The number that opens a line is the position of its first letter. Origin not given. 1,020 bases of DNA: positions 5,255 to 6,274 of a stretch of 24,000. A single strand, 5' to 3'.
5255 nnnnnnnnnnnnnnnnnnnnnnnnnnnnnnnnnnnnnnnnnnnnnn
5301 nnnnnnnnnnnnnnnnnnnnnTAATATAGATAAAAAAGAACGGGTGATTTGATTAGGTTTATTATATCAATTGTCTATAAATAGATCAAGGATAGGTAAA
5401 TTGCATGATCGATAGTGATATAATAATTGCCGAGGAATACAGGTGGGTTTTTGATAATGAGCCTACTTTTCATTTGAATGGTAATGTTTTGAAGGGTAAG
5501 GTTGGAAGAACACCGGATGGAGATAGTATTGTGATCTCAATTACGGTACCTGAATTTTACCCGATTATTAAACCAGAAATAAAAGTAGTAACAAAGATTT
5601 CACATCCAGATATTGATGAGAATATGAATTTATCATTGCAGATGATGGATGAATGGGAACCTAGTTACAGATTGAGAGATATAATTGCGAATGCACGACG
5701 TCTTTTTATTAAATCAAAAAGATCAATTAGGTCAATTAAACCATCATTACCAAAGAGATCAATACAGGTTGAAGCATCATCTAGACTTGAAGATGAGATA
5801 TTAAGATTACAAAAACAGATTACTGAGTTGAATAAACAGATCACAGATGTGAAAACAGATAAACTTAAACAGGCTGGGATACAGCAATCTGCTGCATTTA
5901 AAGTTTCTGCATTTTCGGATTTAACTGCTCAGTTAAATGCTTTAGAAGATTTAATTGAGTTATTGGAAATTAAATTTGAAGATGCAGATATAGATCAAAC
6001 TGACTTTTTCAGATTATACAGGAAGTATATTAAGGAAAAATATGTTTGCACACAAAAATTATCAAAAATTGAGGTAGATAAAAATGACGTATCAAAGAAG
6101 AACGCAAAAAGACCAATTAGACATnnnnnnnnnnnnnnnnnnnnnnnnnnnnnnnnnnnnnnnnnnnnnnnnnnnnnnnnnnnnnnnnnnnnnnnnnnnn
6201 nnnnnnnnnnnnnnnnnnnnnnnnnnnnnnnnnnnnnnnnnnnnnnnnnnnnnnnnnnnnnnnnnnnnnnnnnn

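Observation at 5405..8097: Eukaryote-type ESCRT-I plus ESCRT-II gene cluster in an archaeal genome context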

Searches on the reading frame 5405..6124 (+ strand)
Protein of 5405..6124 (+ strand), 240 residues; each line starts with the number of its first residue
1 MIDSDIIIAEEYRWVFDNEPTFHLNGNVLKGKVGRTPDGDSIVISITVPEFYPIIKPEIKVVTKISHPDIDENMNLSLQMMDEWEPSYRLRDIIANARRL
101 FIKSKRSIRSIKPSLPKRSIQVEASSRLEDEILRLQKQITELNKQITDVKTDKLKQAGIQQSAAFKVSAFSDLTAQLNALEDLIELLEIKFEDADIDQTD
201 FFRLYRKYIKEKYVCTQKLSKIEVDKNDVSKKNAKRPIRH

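Call 4: search_protein_families(library=pfam, proteins=[window:5405-6124:+], max_evalue=1)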
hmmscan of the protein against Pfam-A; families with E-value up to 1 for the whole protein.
window:5405-6124:+ (240 aa): 9 families
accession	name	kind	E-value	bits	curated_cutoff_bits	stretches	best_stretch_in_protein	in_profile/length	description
PF00179.31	UQ_con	-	3.4e-10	40.1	27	1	39-103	44-110/140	Ubiquitin-conjugating enzyme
PF09454.15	Vps23_core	-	0.0036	17.7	26.8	1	172-215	15-58/64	Vps23 core domain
PF16735.10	MYO10_CC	-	0.026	15.2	27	1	119-156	3-40/52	Unconventional myosin-X coiled coil domain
PF23109.1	ARCH_RTEL1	-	0.16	12.4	27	0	129-188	34-92/181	RTEL1 helicase, ARCH domain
PF18210.6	Knl1_RWD_C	-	0.23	12.1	27.8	1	126-227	7-97/151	Knl1 RWD C-terminal domain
PF04632.18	FUSC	-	0.23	10.5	30.9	1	126-190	184-248/660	Fusaric acid resistance protein family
PF12097.14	DUF3573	-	0.28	10.4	26.6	1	114-157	26-70/383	Protein of unknown function (DUF3573)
PF04102.17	SlyX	-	0.45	11.6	30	1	127-152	21-53/67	SlyX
PF15188.11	CCDC-167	-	0.78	10.5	27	0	104-150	16-62/84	Coiled-coil domain-containing protein 167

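Call 10: list_cluster_members(proteins=[window:5405-6124:+, window:6084-6695:+, window:6703-7422:+, window:7432-8097:-, window:3640-4212:+, window:4296-4658:+])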
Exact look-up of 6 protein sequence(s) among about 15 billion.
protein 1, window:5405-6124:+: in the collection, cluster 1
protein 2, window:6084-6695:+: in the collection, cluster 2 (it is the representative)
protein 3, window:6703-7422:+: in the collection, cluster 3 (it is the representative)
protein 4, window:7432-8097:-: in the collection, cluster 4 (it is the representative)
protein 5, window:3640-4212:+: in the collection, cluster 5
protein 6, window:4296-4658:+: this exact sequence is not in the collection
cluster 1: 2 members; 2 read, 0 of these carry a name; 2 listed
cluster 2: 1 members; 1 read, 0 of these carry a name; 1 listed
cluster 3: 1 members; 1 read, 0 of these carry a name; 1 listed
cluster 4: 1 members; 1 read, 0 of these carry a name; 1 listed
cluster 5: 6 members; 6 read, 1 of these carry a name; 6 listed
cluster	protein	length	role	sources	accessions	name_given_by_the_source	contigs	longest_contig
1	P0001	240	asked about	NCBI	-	-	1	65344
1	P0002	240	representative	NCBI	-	-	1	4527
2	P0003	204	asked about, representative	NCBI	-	-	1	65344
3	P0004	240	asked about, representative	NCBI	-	-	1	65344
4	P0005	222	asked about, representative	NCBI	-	-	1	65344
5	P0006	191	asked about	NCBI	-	-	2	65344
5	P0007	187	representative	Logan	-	-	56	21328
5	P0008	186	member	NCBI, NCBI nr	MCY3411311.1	MAG: GTP-binding protein [Candidatus Heimdallarchaeota archaeon] | GTP-binding protein [Candidatus Heimdallarchaeota archaeon]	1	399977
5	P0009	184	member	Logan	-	-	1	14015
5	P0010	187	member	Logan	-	-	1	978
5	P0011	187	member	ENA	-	-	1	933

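Call 21: find_homologous_proteins(query=window:5405-6124:+, max_evalue=0.001)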
Query window:5405-6124:+ (240 aa): 17 proteins with E <= 0.001 among 280 candidates.
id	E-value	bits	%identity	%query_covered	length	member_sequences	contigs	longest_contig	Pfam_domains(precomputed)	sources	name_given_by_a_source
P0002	1.5e-147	507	99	100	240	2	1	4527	PF00179.32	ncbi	-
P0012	5.9e-97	342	67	100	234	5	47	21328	PF00179.32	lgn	-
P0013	5.9e-96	338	64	100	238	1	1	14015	PF00179.32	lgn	-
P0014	8.5e-85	302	60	100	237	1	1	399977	PF00179.32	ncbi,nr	ncbi:MAG: hypothetical protein INQ03_06725 [Candidatus Heimdallarchaeota archaeon]|nr:hypothetical p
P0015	5.8e-75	270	52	99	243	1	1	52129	PF00179.32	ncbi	-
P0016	6.1e-69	250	51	98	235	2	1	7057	PF00179.32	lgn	-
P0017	7.6e-69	250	51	98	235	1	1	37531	PF00179.32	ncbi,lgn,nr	ncbi:MAG: hypothetical protein GPJ54_15850 [Candidatus Heimdallarchaeota archaeon]|nr:hypothetical p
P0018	8.6e-69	250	52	99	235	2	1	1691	PF00179.32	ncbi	ncbi:MAG: ubiquitin-conjugating enzyme E2 variant [Candidatus Heimdallarchaeota archaeon]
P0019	1.1e-68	249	52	99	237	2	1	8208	PF00179.32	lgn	-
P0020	5.8e-68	247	50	99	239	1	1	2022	PF00179.32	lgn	-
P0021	3.5e-66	241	49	99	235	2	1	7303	PF00179.32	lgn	-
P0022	5.0e-66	241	46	100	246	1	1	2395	PF00179.32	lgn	-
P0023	3.0e-65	238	51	99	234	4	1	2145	PF00179.32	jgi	jgi:ubiquitin-protein ligase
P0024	3.7e-64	235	47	99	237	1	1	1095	PF00179.32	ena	-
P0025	6.3e-64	234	49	99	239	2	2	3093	PF00179.32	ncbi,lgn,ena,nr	ncbi:MAG: hypothetical protein IH840_17435 [Candidatus Heimdallarchaeota archaeon]|nr:hypothetical p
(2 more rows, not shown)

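Call 23: find_encoding_contigs(protein=P0014, flank=10000, max_places=2)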
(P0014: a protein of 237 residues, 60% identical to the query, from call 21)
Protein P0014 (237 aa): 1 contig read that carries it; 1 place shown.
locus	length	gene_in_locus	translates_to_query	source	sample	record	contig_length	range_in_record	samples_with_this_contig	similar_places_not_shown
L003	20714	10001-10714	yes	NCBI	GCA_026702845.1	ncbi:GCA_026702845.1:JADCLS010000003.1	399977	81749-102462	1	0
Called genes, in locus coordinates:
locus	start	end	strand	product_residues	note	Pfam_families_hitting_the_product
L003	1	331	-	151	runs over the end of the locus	PF11469:Ribonucleas_3_2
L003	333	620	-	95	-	PF13656:RNA_pol_L_2, PF01193:RNA_pol_L (weak)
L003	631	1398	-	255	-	PF09840:DUF2067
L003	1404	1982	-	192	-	PF14382:ECR1_N (weak)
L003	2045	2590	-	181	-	-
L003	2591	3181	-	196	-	-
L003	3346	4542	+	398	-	-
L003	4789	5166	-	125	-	PF03259:Robl_LC7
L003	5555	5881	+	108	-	-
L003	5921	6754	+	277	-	PF00705:PCNA_N, PF02144:Rad1 (weak)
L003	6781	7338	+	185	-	PF22090:Gins51_C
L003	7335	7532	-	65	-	PF01667:Ribosomal_S27e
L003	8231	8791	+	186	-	PF00025:Arf, PF00009:GTP_EFTU (weak), PF00071:Ras, PF08477:Roc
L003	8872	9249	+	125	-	-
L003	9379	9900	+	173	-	PF02002:TFIIE_alpha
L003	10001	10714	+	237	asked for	PF00179:UQ_con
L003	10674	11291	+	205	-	PF03997:VPS28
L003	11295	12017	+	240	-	PF04157:EAP30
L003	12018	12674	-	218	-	PF05871:ESCRT-II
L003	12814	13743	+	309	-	PF22458:RsmF-B_ferredox (weak), PF13847:Methyltransf_31 (faint), PF01189:Methyltr_RsmB-F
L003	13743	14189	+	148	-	-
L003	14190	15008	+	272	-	PF01416:PseudoU_synth_1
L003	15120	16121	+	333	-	PF01384:PHO4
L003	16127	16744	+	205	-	PF01865:PhoU_div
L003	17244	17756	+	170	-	PF03259:Robl_LC7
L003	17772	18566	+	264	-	PF06745:ATPase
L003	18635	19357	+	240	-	-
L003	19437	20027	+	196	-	PF14595:Thioredoxin_9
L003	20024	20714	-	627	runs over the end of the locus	-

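Call 24: search_solved_structures(query=A1, max_evalue=1, show_alignments=3)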
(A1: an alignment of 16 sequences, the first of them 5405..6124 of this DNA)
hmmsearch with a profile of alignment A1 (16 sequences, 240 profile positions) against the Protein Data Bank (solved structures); distinct sequences matched with E-value up to 1: 275 (the best 60 are shown).
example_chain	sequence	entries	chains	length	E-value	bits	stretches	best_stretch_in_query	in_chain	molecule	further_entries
3e95_A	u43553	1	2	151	3.8e-09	39.4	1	32-102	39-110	Ubiquitin carrier protein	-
2r0j_A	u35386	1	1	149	3.9e-09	39.4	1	32-102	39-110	Ubiquitin carrier protein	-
5h7s_A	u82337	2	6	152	6.3e-09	38.7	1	39-102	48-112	Ubiquitin-conjugating enzyme E2 N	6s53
5eya_A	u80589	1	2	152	6.4e-09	38.7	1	39-102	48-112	Ubiquitin-conjugating enzyme E2 N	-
7bbd_C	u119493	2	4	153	6.6e-09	38.6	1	39-101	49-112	Ubiquitin-conjugating enzyme E2 N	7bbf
5vnz_B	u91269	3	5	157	6.6e-09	38.6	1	39-101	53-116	Ubiquitin-conjugating enzyme E2 N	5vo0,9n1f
5ait_B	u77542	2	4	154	6.7e-09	38.6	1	39-101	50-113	UBIQUITIN-CONJUGATING ENZYME E2 N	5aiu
4whv_B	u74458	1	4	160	7.5e-09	38.4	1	39-101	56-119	Ubiquitin-conjugating enzyme E2 N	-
3von_C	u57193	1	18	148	1.7e-08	37.3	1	39-102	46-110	Ubiquitin-conjugating enzyme E2 N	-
1j7d_B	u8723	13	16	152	1.7e-08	37.3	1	39-102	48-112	UBIQUITIN-CONJUGATING ENZYME E2-17 KDA | Ubiquitin-conjugating enzyme E2 N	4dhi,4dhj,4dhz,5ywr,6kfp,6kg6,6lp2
7bxg_B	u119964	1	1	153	1.8e-08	37.2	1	39-101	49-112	Ubiquitin-conjugating enzyme E2 N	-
4tkp_A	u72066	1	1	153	1.8e-08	37.2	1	39-101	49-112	Ubiquitin-conjugating enzyme E2 N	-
2c2v_B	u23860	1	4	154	1.8e-08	37.2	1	39-101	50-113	Ubiquitin-conjugating enzyme E2 N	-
9uv6_A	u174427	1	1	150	1.9e-08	37.2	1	39-101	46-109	Ubiquitin-conjugating enzyme E2 N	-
3hct_B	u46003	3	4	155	1.9e-08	37.1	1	39-101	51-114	Ubiquitin-conjugating enzyme E2 N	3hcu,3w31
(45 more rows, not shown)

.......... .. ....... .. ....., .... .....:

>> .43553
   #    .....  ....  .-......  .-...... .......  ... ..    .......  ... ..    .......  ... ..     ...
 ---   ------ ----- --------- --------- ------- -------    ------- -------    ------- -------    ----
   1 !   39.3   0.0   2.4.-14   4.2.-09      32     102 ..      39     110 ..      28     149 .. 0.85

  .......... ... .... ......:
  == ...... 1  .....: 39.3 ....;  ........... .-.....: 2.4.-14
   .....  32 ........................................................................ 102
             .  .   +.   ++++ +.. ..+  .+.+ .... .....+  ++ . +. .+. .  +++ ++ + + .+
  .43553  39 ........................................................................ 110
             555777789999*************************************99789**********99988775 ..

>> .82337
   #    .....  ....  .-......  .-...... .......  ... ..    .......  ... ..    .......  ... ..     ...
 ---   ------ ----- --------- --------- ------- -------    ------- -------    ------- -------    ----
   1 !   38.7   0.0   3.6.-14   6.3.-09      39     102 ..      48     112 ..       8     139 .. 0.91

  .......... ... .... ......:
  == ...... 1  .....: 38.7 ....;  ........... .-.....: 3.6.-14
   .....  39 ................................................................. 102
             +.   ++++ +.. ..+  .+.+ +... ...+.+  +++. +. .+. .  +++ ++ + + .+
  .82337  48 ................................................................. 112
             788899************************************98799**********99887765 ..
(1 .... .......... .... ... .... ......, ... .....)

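Call 26: find_related_loci(query=A1, collection=genome_contigs, flank=10000)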
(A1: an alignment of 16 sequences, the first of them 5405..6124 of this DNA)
Query A1 (240 aa) in genome_contigs; peptide patterns used: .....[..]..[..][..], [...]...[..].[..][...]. (x = any residue, [..] = any of these).
106 stretches matched a pattern; 6 encode a relative of the query (tblastn E <= 1e-3); 6 distinct loci.
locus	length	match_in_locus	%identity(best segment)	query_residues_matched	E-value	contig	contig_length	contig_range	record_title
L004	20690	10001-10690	52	2-238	1e-75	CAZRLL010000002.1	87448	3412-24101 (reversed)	MAG TPA_asm: uncultured archaeon isolate binchicken_co85_74 genome assembly, contig: NODE_130_length_87448_cov_23.749282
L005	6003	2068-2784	44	2-240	4e-67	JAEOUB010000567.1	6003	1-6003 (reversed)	MAG: Candidatus Kariarchaeota archaeon isolate FT_008 k127_68603499, whole genome shotgun sequence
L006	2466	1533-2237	49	2-238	7e-66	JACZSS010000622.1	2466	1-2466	MAG: Candidatus Heimdallarchaeota archaeon isolate B11T1B5 B11T1B5_NODE93357, whole genome shotgun sequence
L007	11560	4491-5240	40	1-239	4e-57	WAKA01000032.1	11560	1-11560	MAG: Candidatus Heimdallarchaeota archaeon isolate S012_26_esom k151_144642, whole genome shotgun sequence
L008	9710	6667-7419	38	1-239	5e-50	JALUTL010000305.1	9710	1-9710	MAG: Candidatus Heimdallarchaeota archaeon isolate S146_metabat2_scaf2bin.271 S146_NODE_4889_length_9710_cov_1.859960, w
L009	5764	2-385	44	83-214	3e-30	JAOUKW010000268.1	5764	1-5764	MAG: Candidatus Heimdallarchaeota archaeon isolate 8_1_Jan_SF_Bin58 8_1_Jan_SF_Bin58_scaffold_9435_c1, whole genome shot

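Call 29: search_protein_families(library=pfam, proteins=[L004:12816-14009:-, L004:14245-14853:+, L004:14860-15525:+, L009:2510-3610:-, L009:3864-4472:+, L009:4477-5142:+, L007:6600-7772:+, L005:4775-5920:-, L004:7797-9764:+, L009:5294-5764:+], max_evalue=0.001)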
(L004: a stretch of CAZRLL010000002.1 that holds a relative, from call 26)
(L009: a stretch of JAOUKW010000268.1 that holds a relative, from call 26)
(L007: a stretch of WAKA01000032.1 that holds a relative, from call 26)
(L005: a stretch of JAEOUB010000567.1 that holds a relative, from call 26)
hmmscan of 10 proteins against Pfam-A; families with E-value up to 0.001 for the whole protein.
L004:12816-14009:- (398 aa): 11 families
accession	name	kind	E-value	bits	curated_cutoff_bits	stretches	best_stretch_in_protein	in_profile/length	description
PF00004.35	AAA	-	5.6e-41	140.5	21.2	1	163-292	1-130/131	ATPase family associated with various cellular activities (AAA)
PF17862.7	AAA_lid_3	-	2.7e-13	49.6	27.2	1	315-348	1-34/45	AAA+ lid domain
PF04212.24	MIT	-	7.6e-12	45.6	30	1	24-86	3-65/66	MIT (microtubule interacting and transport) domain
PF09336.16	Vps4_C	-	1e-06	29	21.3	1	360-396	25-61/61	Vps4 C terminal oligomerisation domain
PF05496.18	RuvB_N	-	2e-06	28.1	27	1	162-285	35-153/159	Holliday junction DNA helicase RuvB P-loop domain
PF13173.12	AAA_14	-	8.9e-06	26.2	27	1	163-235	5-78/129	AAA domain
PF13401.12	AAA_22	-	3.3e-05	24.6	27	0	163-180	8-25/130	AAA domain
PF07728.20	AAA_5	-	4.5e-05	23.9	22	1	163-285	2-139/139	AAA domain (dynein-related subfamily)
PF07724.20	AAA_2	-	0.00026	21.5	27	1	163-262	6-109/166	AAA domain (Cdc48 subfamily)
PF13191.12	AAA_16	-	0.00042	21.3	32.6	0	156-185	21-49/167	AAA ATPase domain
PF06745.19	ATPase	-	0.00083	19.2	26.6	0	203-256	103-153/231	KaiC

L004:14245-14853:+ (203 aa): 2 families
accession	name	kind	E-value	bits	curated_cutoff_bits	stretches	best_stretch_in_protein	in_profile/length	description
PF03357.26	Snf7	-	3.9e-24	85.7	27.3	1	20-182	2-164/171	Snf7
PF03398.19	Ist1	-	6.2e-06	26.7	33.6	1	23-127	3-108/164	Regulator of Vps4 activity in the MVB pathway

L004:14860-15525:+ (222 aa): 1 family
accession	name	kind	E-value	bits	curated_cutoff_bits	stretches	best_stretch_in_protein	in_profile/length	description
PF03357.26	Snf7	-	1.1e-15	58.2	27.3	1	19-185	1-166/171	Snf7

L009:2510-3610:- (367 aa): 10 families
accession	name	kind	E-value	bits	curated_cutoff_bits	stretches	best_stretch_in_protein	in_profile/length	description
PF00004.35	AAA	-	3.6e-42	144.3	21.2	1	132-262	1-131/131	ATPase family associated with various cellular activities (AAA)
PF04212.24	MIT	-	8e-12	45.5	30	1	3-54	14-65/66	MIT (microtubule interacting and transport) domain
PF17862.7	AAA_lid_3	-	2.3e-11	43.4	27.2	1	284-319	1-36/45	AAA+ lid domain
PF09336.16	Vps4_C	-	4e-07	30.3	21.3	1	323-365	19-61/61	Vps4 C terminal oligomerisation domain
PF13173.12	AAA_14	-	3.3e-06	27.6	27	1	132-204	5-78/129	AAA domain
PF05496.18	RuvB_N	-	8e-06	26.1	27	1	129-221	33-117/159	Holliday junction DNA helicase RuvB P-loop domain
PF13401.12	AAA_22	-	2.8e-05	24.9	27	0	132-150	8-26/130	AAA domain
PF07728.20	AAA_5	-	5.4e-05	23.6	22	1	132-254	2-139/139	AAA domain (dynein-related subfamily)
PF07724.20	AAA_2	-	9.5e-05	22.9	27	1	131-231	5-109/166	AAA domain (Cdc48 subfamily)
PF13191.12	AAA_16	-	0.00089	20.2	32.6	0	127-152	23-47/167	AAA ATPase domain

L009:3864-4472:+ (203 aa): 2 families
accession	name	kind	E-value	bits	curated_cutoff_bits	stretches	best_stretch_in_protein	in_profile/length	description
PF03357.26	Snf7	-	3.1e-25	89.2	27.3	1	21-183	3-165/171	Snf7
PF03398.19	Ist1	-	6.3e-07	29.9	33.6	1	23-131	3-112/164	Regulator of Vps4 activity in the MVB pathway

L009:4477-5142:+ (222 aa): 1 family
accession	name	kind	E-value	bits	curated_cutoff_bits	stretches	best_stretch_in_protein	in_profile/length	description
PF03357.26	Snf7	-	4.1e-19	69.3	27.3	1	19-187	1-168/171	Snf7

L007:6600-7772:+ (391 aa): 11 families
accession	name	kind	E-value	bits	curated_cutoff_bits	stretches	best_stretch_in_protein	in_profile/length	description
PF00004.35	AAA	-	1.7e-42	145.4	21.2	1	156-285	1-130/131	ATPase family associated with various cellular activities (AAA)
PF17862.7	AAA_lid_3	-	4.6e-13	48.9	27.2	1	308-343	1-36/45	AAA+ lid domain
PF04212.24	MIT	-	1.6e-12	47.8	30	1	16-79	3-66/66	MIT (microtubule interacting and transport) domain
PF09336.16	Vps4_C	-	1e-08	35.4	21.3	1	349-389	21-61/61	Vps4 C terminal oligomerisation domain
PF07728.20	AAA_5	-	5.7e-07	30.1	22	1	156-278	2-139/139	AAA domain (dynein-related subfamily)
PF13173.12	AAA_14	-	1.7e-06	28.5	27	1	156-227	5-77/129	AAA domain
PF13401.12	AAA_22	-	1.7e-05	25.6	27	0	156-177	8-29/130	AAA domain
PF05496.18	RuvB_N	-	1.9e-05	24.9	27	1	154-244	34-116/159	Holliday junction DNA helicase RuvB P-loop domain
PF07724.20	AAA_2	-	3.9e-05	24.2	27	1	155-244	5-96/166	AAA domain (Cdc48 subfamily)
PF01637.24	ATPase_2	-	0.00072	19.9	33.2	0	151-176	18-43/225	ATPase domain predominantly from Archaea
PF06745.19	ATPase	-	0.00084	19.2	26.6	0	197-250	104-154/231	KaiC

L005:4775-5920:- (382 aa): 12 families
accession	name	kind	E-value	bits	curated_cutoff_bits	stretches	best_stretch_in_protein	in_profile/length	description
PF00004.35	AAA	-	3.2e-40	138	21.2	1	147-276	1-130/131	ATPase family associated with various cellular activities (AAA)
PF17862.7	AAA_lid_3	-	1.8e-13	50.2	27.2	1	300-340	2-40/45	AAA+ lid domain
PF04212.24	MIT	-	2.6e-12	47.1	30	1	7-70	2-65/66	MIT (microtubule interacting and transport) domain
PF05496.18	RuvB_N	-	5.2e-06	26.7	27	1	145-269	34-153/159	Holliday junction DNA helicase RuvB P-loop domain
PF09336.16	Vps4_C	-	5.6e-06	26.7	21.3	1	340-380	21-61/61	Vps4 C terminal oligomerisation domain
PF13173.12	AAA_14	-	8.2e-06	26.3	27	1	147-218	5-77/129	AAA domain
PF13401.12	AAA_22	-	2e-05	25.3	27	0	147-164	8-25/130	AAA domain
PF07728.20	AAA_5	-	2.9e-05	24.5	22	1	147-269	2-139/139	AAA domain (dynein-related subfamily)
PF06068.19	TIP49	-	0.00024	20.8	23.8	1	114-196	24-104/347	TIP49 P-loop domain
PF07724.20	AAA_2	-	0.00033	21.2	27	1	146-240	5-101/166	AAA domain (Cdc48 subfamily)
PF06745.19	ATPase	-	0.00041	20.2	26.6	0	187-240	103-153/231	KaiC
PF13191.12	AAA_16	-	0.00074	20.5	32.6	0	142-169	23-49/167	AAA ATPase domain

L004:7797-9764:+ (656 aa): 5 families
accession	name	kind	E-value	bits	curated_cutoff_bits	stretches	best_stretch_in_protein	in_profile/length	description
PF00009.33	GTP_EFTU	-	4.8e-52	176.7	26.5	1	15-209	3-177/188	Elongation factor Tu GTP binding domain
PF14492.12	EFG_III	-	2.4e-12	47.1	27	1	381-449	3-70/75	Elongation Factor G, domain III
PF00679.30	EFG_C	-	6.9e-11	42.5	27.9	1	577-644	3-72/89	Elongation factor G C-terminus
PF22042.2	EF-G_D2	-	0.00028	21.4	27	1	291-352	10-69/84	Elongation factor G domain 2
PF01926.29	MMR_HSR1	-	0.00037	21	21.9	0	68-143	32-113/113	50S ribosome-binding GTPase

L009:5294-5764:+ (157 aa): 0 families
